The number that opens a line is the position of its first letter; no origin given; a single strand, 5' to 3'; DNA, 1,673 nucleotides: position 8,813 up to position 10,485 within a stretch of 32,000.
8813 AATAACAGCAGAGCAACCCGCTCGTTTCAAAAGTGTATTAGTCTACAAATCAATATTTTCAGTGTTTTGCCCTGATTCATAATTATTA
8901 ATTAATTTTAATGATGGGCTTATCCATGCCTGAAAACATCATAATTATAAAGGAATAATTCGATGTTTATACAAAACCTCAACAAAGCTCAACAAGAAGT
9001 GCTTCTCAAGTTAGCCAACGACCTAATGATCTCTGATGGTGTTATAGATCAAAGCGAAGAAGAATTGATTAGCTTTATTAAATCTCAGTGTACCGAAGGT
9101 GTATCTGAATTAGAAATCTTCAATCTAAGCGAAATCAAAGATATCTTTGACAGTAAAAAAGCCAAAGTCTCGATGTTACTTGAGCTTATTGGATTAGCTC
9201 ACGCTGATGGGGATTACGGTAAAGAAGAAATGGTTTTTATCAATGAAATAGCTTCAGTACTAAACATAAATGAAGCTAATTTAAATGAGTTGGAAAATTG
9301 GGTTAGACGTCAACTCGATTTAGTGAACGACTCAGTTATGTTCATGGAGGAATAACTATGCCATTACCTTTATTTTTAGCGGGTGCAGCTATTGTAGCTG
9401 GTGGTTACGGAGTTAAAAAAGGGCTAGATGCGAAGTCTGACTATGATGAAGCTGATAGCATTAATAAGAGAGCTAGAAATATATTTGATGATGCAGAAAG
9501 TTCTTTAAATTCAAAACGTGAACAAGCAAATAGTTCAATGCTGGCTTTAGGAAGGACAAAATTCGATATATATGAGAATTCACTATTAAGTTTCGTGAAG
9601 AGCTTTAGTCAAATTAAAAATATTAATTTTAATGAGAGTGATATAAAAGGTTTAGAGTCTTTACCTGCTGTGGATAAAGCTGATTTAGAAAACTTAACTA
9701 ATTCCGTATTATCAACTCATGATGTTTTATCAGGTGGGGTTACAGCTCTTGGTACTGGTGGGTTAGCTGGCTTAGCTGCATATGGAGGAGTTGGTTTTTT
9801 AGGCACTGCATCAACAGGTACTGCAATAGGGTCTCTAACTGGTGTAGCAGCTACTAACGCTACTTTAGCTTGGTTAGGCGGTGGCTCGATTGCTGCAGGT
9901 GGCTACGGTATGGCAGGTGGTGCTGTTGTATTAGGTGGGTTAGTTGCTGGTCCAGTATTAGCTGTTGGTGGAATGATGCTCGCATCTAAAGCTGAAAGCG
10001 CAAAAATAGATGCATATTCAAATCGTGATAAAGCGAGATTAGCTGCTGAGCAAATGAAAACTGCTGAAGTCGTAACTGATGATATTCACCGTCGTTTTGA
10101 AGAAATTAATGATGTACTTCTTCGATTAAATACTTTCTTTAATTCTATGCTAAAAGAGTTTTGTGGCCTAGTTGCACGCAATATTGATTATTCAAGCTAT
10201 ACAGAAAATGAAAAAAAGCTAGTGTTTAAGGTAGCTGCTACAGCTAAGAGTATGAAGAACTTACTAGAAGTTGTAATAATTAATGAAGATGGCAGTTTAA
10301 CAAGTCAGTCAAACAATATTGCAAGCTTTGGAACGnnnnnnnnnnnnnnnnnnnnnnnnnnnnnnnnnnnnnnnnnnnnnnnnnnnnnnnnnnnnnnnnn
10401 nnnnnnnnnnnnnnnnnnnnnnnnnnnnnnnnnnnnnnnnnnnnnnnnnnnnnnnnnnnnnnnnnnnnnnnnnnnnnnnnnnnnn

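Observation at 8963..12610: TerB-like protein + two glycine-zipper membrane proteins + YkgJ Cys-cluster protein: candidate membrane-acting (abortive-infection-like) four-gene module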

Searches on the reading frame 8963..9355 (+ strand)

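Call 4: search_protein_families(library=pfam, proteins=[window:8963-9355:+], max_evalue=1)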
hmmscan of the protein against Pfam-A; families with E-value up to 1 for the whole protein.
window:8963-9355:+ (130 aa): 2 families
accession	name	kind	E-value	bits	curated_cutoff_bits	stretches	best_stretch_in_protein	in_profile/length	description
PF05099.18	TerB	-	6e-09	36.6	24.4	1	56-110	63-116/118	Tellurite resistance protein TerB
PF04391.17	DUF533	-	0.0072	16.4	29.6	1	63-119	65-121/178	Protein of unknown function (DUF533)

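Call 5: search_protein_families(library=padloc, proteins=[window:8963-9355:+], max_evalue=1)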
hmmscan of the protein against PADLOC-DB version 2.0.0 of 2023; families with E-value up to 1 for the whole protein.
window:8963-9355:+ (130 aa): 1 family
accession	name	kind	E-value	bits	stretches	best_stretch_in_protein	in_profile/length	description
PDLC05027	PDC-S48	-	0.049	10.7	1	66-114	268-316/411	-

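Call 6: search_protein_families(library=ncbifam, proteins=[window:8963-9355:+], max_evalue=1)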
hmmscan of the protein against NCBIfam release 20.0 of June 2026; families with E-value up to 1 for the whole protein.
window:8963-9355:+ (130 aa): 2 families
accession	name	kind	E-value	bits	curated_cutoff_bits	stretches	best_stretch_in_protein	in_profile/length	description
NF006948.0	PRK09430.1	equivalog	0.0066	16.1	162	1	55-116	115-177/267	co-chaperone DjlA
NF041471.1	phage_reg_YmfL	equivalog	0.09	12.5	90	1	9-44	94-129/143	YmfL family putative regulatory protein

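Call 9: search_protein_families(library=phrogs, proteins=[window:8963-9355:+], max_evalue=0.1)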
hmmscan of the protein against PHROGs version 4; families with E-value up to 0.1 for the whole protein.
window:8963-9355:+ (130 aa): 2 families
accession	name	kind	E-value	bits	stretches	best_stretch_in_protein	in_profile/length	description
phrog_632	-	moron, auxiliary metabolic gene and host takeover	2e-06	29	1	37-106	72-141/143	tellurite resistance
phrog_653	-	unknown function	0.073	14.5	0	6-25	2-21/61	-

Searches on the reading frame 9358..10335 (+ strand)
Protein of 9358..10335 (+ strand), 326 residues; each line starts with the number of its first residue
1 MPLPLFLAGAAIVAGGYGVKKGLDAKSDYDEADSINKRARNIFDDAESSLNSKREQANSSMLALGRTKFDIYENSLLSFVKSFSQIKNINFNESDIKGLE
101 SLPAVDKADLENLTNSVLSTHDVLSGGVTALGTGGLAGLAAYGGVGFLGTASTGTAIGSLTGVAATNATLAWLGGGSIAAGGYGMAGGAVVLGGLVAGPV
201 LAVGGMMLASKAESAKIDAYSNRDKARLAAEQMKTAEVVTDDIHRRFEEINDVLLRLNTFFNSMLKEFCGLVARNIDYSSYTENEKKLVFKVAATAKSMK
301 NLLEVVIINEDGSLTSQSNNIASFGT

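Call 85: search_dna_similar(query=window:9358-10335:+, collection=plasmids, mode=protein, max_rows=25, rows=spread)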
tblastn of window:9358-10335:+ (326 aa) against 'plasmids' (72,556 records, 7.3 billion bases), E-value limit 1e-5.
Records with a match: 5; places in all: 5; records where one place covers at least 80% of the query: 4.
Best place of each record, by identity: <60% 5.
By first word of the organism name: Acinetobacter 1; Massilia 1; Azospirillum 1; Bacillus 1; Vitreoscilla 1.
By predicted mobility (MOB-suite, as given by PLSDB): non-mobilizable 4; mobilizable 1.
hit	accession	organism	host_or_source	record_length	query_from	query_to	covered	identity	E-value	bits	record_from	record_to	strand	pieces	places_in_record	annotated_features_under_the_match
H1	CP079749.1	Acinetobacter johnsonii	cell culture,water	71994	1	313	96%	38.8%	9e-11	70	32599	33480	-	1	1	hypothetical protein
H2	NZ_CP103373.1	Massilia sp. H6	Whole genome of bacteria,soil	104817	1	313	96%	38.3%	2e-15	84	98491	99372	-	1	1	hypothetical protein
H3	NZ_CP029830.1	Azospirillum ramasamyi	single cell,Cow dung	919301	1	314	96%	33.7%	1e-11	73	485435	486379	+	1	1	hypothetical protein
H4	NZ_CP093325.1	Bacillus sp. N5-665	whole organism,peat soil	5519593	30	312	87%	35.2%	6e-11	71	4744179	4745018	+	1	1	none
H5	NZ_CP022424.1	Vitreoscilla filiformis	cell culture,Mud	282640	1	169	52%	42.0%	4e-10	68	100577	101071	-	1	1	hypothetical protein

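Call 86: search_dna_similar(query=window:9358-10335:+, collection=phages, mode=protein, max_rows=15)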
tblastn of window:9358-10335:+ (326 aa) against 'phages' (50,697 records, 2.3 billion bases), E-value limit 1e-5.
No match.
